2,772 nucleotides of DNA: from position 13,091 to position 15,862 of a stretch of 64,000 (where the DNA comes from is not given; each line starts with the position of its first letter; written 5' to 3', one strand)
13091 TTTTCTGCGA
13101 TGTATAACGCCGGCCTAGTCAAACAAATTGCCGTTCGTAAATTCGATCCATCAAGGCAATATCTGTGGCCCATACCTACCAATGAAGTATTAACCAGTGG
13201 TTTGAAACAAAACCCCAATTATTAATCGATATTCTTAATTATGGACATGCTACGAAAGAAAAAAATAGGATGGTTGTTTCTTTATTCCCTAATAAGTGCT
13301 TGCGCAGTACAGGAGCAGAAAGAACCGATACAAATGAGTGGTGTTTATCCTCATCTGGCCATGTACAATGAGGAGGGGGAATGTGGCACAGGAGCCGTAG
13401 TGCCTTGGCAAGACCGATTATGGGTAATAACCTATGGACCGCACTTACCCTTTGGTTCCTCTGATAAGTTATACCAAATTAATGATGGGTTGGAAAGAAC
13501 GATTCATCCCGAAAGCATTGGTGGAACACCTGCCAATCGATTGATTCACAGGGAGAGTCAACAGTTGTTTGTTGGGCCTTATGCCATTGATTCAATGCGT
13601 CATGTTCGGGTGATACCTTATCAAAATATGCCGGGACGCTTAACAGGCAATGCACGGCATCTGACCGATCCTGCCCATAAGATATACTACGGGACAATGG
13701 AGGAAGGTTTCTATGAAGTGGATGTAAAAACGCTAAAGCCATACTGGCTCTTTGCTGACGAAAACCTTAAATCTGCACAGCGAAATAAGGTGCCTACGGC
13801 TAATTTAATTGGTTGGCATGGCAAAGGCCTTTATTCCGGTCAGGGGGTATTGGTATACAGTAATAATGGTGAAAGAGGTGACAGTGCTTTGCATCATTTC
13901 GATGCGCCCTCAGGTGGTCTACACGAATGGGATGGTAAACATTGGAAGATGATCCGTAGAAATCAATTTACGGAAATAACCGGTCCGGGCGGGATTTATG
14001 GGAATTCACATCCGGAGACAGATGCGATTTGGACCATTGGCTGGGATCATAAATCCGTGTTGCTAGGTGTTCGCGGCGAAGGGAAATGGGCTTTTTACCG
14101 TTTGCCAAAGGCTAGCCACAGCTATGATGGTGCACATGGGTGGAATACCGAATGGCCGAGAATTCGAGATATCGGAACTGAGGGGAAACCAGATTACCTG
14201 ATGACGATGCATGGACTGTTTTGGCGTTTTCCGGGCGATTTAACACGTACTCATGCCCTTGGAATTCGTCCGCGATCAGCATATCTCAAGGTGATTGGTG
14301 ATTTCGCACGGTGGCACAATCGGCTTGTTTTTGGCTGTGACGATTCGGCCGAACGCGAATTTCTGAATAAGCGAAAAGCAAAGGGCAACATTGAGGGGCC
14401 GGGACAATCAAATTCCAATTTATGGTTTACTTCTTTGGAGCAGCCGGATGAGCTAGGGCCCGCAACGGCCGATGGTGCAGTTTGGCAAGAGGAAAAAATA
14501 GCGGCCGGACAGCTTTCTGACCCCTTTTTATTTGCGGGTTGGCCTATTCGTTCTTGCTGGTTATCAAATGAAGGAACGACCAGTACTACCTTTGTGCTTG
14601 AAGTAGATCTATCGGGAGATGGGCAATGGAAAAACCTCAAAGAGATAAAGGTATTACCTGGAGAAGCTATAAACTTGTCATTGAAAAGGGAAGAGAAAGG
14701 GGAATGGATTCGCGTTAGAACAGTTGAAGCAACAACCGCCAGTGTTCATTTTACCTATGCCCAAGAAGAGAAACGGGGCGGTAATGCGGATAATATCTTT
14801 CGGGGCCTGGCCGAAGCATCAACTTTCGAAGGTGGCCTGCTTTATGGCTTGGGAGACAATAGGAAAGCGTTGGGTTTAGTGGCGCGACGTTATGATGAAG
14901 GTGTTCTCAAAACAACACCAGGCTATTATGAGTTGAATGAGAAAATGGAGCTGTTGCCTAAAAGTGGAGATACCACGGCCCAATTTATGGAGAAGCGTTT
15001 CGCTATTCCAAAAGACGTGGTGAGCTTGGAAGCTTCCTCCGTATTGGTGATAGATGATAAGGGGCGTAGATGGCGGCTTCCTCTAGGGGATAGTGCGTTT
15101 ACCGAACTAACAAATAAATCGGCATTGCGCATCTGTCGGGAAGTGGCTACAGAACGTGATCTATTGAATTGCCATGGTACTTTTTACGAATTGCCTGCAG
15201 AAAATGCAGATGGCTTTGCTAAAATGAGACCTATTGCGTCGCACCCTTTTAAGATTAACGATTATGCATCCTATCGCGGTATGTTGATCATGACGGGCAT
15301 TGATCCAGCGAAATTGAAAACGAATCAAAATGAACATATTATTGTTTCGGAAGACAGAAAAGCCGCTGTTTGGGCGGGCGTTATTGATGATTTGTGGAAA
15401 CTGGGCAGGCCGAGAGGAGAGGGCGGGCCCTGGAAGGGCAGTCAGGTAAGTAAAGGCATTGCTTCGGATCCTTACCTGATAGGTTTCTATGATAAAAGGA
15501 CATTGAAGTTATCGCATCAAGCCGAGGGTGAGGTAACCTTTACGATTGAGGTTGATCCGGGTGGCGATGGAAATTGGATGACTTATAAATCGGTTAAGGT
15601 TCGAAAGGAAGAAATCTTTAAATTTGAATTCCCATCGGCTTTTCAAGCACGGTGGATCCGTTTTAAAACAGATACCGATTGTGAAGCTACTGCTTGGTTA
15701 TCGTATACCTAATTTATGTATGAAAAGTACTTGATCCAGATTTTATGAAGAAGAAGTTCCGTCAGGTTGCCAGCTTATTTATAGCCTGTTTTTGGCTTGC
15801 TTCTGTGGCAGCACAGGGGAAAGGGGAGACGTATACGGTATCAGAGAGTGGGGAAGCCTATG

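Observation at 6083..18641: SusC/SusD locus whose cargo is three exported non-CAZyme proteins, two flavin-linked: candidate periplasmic redox module for glycan processing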

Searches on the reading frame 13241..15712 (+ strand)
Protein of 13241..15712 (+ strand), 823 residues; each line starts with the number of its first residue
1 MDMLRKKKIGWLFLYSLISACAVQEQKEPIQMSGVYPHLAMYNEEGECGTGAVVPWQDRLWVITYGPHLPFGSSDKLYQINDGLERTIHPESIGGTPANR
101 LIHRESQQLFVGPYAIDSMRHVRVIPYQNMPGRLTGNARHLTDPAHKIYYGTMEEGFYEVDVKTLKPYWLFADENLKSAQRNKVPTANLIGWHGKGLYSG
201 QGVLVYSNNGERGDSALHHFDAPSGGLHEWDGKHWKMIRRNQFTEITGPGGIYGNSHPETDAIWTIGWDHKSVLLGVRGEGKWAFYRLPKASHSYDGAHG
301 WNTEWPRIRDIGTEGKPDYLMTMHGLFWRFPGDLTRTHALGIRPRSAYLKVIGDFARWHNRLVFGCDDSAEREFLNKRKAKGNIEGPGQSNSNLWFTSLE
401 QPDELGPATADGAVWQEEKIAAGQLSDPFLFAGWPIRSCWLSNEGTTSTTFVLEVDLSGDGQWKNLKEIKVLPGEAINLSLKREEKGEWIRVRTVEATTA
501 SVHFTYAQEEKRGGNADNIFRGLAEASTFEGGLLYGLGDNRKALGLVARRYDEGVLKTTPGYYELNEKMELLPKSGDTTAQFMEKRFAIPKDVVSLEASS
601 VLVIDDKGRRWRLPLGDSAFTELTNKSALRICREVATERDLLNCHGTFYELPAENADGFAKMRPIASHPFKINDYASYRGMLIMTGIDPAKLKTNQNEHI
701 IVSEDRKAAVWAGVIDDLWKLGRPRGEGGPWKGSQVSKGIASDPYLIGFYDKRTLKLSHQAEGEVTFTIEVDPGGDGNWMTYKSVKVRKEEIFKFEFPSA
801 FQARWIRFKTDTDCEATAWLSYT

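Call 3: search_protein_families(library=pfam, proteins=[window:13241-15712:+], max_evalue=0.01)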
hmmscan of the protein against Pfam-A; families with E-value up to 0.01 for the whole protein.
window:13241-15712:+ (823 aa): 1 family
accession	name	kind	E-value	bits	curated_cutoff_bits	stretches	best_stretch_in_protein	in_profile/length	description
PF00754.31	F5_F8_type_C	-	0.0054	17.3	28.2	0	767-812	66-114/127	F5/8 type C domain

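Call 7: search_protein_families(library=ncbifam, proteins=[window:13241-15712:+], max_evalue=1)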
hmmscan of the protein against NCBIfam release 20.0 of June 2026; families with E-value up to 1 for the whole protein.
window:13241-15712:+ (823 aa): 0 families

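Call 8: search_solved_structures(query=window:13241-15712:+, max_evalue=1)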
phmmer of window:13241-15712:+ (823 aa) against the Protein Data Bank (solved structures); distinct sequences matched with E-value up to 1: 1.
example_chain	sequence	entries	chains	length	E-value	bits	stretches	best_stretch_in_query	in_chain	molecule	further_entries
1knq_A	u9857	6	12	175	0.59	11.1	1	579-643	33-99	Gluconate kinase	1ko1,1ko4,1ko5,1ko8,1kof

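Call 15: find_homologous_proteins(query=window:13241-15712:+)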
Query window:13241-15712:+ (823 aa): 7523 proteins with E <= 0.001 among 8000 candidates; the best 120 are listed.
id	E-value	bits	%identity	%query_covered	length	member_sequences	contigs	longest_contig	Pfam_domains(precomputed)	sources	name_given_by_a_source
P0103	0.0e+0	1874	95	100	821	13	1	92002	-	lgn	-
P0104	0.0e+0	1561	78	99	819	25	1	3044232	-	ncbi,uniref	ncbi:hypothetical protein [Olivibacter oleidegradans]|uniref:F5/8 type C domain-containing protein n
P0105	0.0e+0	1523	76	100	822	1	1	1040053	PF00754.32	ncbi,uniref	ncbi:hypothetical protein RYH73_07555 [Olivibacter sp. CPCC 100613]|uniref:hypothetical protein n=1 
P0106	0.0e+0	1495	75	100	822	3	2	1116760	PF00754.32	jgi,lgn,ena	-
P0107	0.0e+0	1453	73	100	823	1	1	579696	PF18099.8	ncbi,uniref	ncbi:hypothetical protein GCM10023231_40350 [Olivibacter ginsenosidimutans]|uniref:Uncharacterized p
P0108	0.0e+0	1440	75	95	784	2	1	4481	PF00754.32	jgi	-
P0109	0.0e+0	1427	72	99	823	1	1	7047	-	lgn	-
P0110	0.0e+0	1328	68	98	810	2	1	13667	-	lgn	-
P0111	0.0e+0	1275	65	100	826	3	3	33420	-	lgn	-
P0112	0.0e+0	1269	66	98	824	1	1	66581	-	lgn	-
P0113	0.0e+0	1262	66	99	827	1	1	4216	-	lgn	-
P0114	0.0e+0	1262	66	96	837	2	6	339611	-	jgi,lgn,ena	-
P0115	0.0e+0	1261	66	97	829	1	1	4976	-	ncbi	-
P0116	0.0e+0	1260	64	100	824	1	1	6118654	-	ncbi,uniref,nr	ncbi:hypothetical protein H8S90_15335 [Olivibacter sp. SDN3]|uniref:hypothetical protein n=1 Tax=Oli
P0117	0.0e+0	1258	65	98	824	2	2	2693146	-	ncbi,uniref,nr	ncbi:hypothetical protein [Olivibacter domesticus]|uniref:Uncharacterized protein n=1 Tax=Olivibacte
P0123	0.0e+0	1250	65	99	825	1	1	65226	-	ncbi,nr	ncbi:MAG: hypothetical protein GZ094_00790 [Mariniphaga sp.]|nr:hypothetical protein [Mariniphaga sp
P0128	0.0e+0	1244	64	99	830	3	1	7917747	-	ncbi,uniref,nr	ncbi:hypothetical protein [Dyadobacter fermentans]|uniref:hypothetical protein n=1 Tax=Dyadobacter f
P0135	0.0e+0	1241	64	100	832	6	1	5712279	-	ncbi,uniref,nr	ncbi:hypothetical protein AQPE_0614 [Aquipluma nitroreducens]|uniref:Uncharacterized protein n=1 Tax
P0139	0.0e+0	1239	65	99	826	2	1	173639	-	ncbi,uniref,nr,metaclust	ncbi:hypothetical protein [Cecembia lonarensis]|uniref:Uncharacterized protein n=1 Tax=Cecembia lona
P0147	0.0e+0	1237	64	98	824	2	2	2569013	-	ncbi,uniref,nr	ncbi:hypothetical protein [Telluribacter humicola]|uniref:hypothetical protein n=1 Tax=Telluribacter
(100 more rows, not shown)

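Call 51: search_protein_representatives(protein=window:13241-15709:+)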
Query: 823 residues. Proteins with E-value up to 0.001 (for the whole library): 1578; up to 1e-10: 1075; up to 1e-30: 437. The best 150 are listed.
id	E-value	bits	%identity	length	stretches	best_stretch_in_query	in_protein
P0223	2.0e-264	896.0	53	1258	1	29-822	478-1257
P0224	2.6e-239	812.9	51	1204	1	32-820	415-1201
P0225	5.2e-234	795.4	50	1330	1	27-816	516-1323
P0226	8.7e-223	758.3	47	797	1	17-820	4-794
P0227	1.3e-216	737.8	50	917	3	189-762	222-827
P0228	3.5e-211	719.9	48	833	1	31-818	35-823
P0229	1.3e-198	678.3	46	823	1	32-822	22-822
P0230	9.1e-198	675.5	50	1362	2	32-616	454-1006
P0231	6.7e-197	672.6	47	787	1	28-822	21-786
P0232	2.7e-195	667.3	45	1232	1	27-822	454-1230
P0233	7.2e-195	665.9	50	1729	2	32-508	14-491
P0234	8.6e-195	665.6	47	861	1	31-822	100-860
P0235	1.2e-191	655.3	43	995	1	28-822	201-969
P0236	6.6e-190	649.5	44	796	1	32-822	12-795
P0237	4.9e-189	646.6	47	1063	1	29-822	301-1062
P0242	4.8e-185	633.4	44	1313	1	8-822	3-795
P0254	1.0e-166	572.8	44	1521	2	234-822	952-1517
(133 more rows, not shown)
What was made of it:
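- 13241..15712 (+): p823: exported (lipobox) all-beta protein of an unclassified family. By my reading of the model's strand pattern it has an N-terminal beta-propeller (about residues 30-400), a beta-sandwich (about 410-510), a second beta domain (about 525-715) and a C-terminal F5/8-C-like sandwich (about 725-822). It is probably a glycan-active accessory of the module. The family is very large: >7500 hits at 63-78% identity across classes (call 15) and 1578 clusters at 50% identity (call 51).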

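Call 52: search_protein_families(library=pfam, proteins=[P0223, P0224, P0225, P0232, P0233, P0242, P0254], max_evalue=0.001)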
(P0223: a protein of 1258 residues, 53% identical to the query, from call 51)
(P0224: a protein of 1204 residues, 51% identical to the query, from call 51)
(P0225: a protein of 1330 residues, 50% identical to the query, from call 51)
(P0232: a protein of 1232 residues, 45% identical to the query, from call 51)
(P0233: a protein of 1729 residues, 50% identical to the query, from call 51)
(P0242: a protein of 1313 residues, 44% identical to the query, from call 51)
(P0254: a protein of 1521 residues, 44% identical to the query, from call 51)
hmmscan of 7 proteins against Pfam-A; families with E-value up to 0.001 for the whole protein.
P0223 (1258 aa): 3 families
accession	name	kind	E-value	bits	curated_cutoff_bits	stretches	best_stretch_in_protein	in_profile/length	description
PF00884.28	Sulfatase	-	2e-50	172.3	25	1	35-361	1-301/301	Sulfatase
PF16347.10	SGSH_C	-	4.5e-24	85.8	29.3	1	311-465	1-152/154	N-sulphoglucosamine sulphohydrolase, C-terminal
PF01663.27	Phosphodiest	-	1.6e-09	38.3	23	1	37-307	1-220/342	Type I phosphodiesterase / nucleotide pyrophosphatase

P0224 (1204 aa): 12 families
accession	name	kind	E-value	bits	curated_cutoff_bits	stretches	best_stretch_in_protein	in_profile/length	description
PF25174.1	Beta-prop_THOC3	-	2.2e-16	60.1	305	1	141-292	7-153/272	THOC3 beta-propeller domain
PF23414.1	Beta-prop_EML_2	-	1.1e-13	51.6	90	2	200-292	20-105/266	Echinoderm microtubule-associated protein second beta-propeller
PF24817.1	WD40_WDHD1_1st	-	1.1e-13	51.5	109.9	2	183-291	182-288/291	WDHD1 first WD40 domain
PF24814.1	WD40_Prp19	-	1.7e-12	47.5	320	2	47-210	93-250/281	Prp19 WD40 domain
PF25173.1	Beta-prop_WDR3_1st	-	1.4e-09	38.4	154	2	222-287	32-90/184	WDR3 first beta-propeller domain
PF00400.38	WD40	-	3.3e-08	34.2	27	1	223-247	15-39/39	WD domain, G-beta repeat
PF12894.13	ANAPC4_WD40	-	8.7e-08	32.7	22.9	0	223-260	42-79/91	Anaphase-promoting complex subunit 4 WD40 domain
PF23393.2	Beta-prop_WDR90_POC16_2nd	-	1.9e-06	27.7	60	0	52-156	85-198/291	WDR90/POC16, second beta-propeller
PF24807.1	WD40_CDC20-Fz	-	1.1e-05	25.4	200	1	187-259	17-91/292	CDC20/Fizzy WD40 domain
PF23869.1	Beta-prop_WDR75_1st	-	0.00013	21.8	45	1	223-257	187-221/292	WD repeat-containing protein 75 first beta-propeller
PF25175.1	Beta-prop_WDR5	-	0.00014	21.7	250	0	186-282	101-193/296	WDR5 beta-propeller domain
PF13360.13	PQQ_2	-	0.00029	21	27.6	0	52-208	29-176/233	Outer membrane protein assembly factor BamB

P0225 (1330 aa): 3 families
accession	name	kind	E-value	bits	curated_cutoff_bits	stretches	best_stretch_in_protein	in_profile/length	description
PF00884.28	Sulfatase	-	1.8e-52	179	25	1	30-380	1-301/301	Sulfatase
PF16347.10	SGSH_C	-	6.6e-16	59.3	29.3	1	325-473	1-150/154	N-sulphoglucosamine sulphohydrolase, C-terminal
PF01663.27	Phosphodiest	-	9.5e-15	55.5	23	1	33-321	2-220/342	Type I phosphodiesterase / nucleotide pyrophosphatase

P0232 (1232 aa): 1 family
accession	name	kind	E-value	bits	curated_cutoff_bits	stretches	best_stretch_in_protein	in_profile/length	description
PF18884.5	TSP3_bac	-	6.8e-12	45.4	25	1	355-376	1-22/22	Bacterial TSP3 repeat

P0233 (1729 aa): 0 families

P0242 (1313 aa): 0 families

P0254 (1521 aa): 2 families
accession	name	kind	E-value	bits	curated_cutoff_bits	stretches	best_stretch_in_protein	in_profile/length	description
PF00884.28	Sulfatase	-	9.7e-41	140.5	25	1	27-381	1-300/301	Sulfatase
PF16347.10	SGSH_C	-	9.4e-26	91.2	29.3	1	332-485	1-152/154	N-sulphoglucosamine sulphohydrolase, C-terminal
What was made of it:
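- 13241..15712 (+): Fused to sulfatases in P0223, P0225 and P0254 (call 52).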

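Call 55: search_solved_structures(query=A3, max_evalue=10, show_alignments=2)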
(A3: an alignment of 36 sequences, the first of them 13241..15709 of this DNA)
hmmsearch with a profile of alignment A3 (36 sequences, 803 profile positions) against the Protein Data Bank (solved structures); distinct sequences matched with E-value up to 10: 0.
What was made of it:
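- On Any known GH/PL family (for p823): The profile finds 0 PDB sequences at E<=10 (call 55).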

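Call 57: find_encoding_contigs(protein=P0128, flank=10000, max_places=2)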
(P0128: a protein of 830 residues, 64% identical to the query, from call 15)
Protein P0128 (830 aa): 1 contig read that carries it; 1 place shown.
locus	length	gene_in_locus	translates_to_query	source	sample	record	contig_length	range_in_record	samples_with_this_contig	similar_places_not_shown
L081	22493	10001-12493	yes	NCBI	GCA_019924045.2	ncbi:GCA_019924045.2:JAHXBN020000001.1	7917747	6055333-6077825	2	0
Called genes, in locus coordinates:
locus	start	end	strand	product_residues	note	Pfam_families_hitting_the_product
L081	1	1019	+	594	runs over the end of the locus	PF14322:SusD-like_3 (weak), PF07980:SusD_RagB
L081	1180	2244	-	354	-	PF02421:FeoB_N (faint), PF03193:RsgA_GTPase, PF00005:ABC_tran, PF01926:MMR_HSR1 (weak)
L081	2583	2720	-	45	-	-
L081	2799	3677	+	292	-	PF14257:DUF4349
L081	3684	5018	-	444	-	-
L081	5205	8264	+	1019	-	PF13620:CarboxypepD_reg, PF13715:CarbopepD_reg_2, PF07715:Plug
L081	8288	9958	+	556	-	PF14322:SusD-like_3, PF12771:SusD-like_2 (weak), PF07980:SusD_RagB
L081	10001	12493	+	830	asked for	-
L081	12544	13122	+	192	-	PF00027:cNMP_binding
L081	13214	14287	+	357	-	PF03060:NMO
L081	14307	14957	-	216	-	PF01966:HD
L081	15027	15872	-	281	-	PF12833:HTH_18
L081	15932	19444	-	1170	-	PF12730:ABC2_membrane_4 (weak), PF01433:Peptidase_M1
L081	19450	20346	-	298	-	PF13175:AAA_15 (faint), PF00005:ABC_tran, PF13304:AAA_21 (weak)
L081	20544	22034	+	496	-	PF06580:His_kinase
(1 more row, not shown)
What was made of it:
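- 13241..15712 (+): Sole cargo of a SusC/D pair in D. fermentans (call 57).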

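Call 58: find_encoding_contigs(protein=P0135, flank=10000, max_places=2)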
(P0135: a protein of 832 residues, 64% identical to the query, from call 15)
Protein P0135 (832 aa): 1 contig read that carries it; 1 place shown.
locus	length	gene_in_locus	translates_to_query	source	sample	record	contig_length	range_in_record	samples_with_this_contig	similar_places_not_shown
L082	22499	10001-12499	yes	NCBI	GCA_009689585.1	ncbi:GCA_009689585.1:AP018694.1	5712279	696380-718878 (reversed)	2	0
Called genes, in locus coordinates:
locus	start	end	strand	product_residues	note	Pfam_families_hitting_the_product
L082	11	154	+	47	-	-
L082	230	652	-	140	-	PF00903:Glyoxalase, PF13669:Glyoxalase_4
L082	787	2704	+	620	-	-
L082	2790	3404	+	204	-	PF07638:Sigma70_ECF (weak), PF08281:Sigma70_r4_2, PF04545:Sigma70_r4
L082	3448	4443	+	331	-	PF04773:FecR, PF16344:FecR_C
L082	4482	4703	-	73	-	-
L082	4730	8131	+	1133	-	PF07660:STN, PF16344:FecR_C (weak), PF13620:CarboxypepD_reg, PF13715:CarbopepD_reg_2, PF07715:Plug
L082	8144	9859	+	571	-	PF14322:SusD-like_3, PF07980:SusD_RagB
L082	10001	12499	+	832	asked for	-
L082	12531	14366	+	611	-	PF00890:FAD_binding_2 (weak), PF01134:GIDA (faint), PF01266:DAO (weak), PF07992:Pyr_redox_2 (weak), PF12831:FAD_oxidored, PF13450:NAD_binding_8 (weak)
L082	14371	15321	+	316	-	-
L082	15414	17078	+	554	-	PF12831:FAD_oxidored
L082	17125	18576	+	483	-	PF02554:CstA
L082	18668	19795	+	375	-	PF07470:Glyco_hydro_88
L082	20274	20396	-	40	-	-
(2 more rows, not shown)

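Call 63: find_encoding_contigs(protein=P0139, flank=10000, max_places=1)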
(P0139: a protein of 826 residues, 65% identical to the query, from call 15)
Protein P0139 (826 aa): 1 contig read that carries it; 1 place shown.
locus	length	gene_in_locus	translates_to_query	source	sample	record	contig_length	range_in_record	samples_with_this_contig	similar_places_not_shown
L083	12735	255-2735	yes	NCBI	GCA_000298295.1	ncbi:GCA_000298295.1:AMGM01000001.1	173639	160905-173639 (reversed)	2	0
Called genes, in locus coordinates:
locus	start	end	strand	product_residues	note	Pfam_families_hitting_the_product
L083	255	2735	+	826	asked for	-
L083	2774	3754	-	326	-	PF08534:Redoxin (faint)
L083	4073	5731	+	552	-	PF12831:FAD_oxidored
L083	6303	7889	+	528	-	PF00884:Sulfatase, PF01663:Phosphodiest, PF02995:DUF229 (weak), PF16347:SGSH_C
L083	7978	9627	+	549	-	PF00884:Sulfatase, PF01663:Phosphodiest, PF02995:DUF229 (weak), PF16347:SGSH_C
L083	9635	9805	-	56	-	-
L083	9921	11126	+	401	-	PF22244:GCE_fung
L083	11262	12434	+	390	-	PF00266:Aminotran_5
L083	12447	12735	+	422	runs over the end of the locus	PF00326:Peptidase_S9 (weak)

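Call 64: find_encoding_contigs(protein=P0123, flank=10000, max_places=1)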
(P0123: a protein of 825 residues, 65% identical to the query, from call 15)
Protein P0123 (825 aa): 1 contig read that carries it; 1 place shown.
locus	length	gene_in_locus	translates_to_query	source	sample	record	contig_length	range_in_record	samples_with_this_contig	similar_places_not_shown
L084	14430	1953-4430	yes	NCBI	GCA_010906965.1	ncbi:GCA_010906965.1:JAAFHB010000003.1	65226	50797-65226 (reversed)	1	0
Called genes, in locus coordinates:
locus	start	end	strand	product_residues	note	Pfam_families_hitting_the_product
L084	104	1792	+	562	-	PF14322:SusD-like_3, PF07980:SusD_RagB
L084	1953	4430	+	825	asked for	-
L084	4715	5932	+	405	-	PF13401:AAA_22 (faint), PF13173:AAA_14, PF13635:DUF4143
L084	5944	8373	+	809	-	PF02837:Glyco_hydro_2_N, PF22666:Glyco_hydro_2_N2 (weak), PF00703:Glyco_hydro_2, PF24318:DUF7490 (weak), PF02836:Glyco_hydro_2_C, PF16355:DUF4982, PF18565:Glyco_hydro2_C5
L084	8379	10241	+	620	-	PF00890:FAD_binding_2 (weak), PF01134:GIDA (weak), PF01266:DAO (weak), PF07992:Pyr_redox_2 (weak), PF12831:FAD_oxidored, PF13450:NAD_binding_8 (weak)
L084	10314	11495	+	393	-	PF03663:Glyco_hydro_76, PF07470:Glyco_hydro_88 (faint), PF07944:Beta-AFase-like_GH127_cat (faint)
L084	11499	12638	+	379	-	-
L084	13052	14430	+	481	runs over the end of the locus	PF02554:CstA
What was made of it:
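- CstA-type transporters flank it in Aquipluma and Mariniphaga (calls 58, 64).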

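Call 65: find_encoding_contigs(protein=P0147, flank=10000, max_places=1)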
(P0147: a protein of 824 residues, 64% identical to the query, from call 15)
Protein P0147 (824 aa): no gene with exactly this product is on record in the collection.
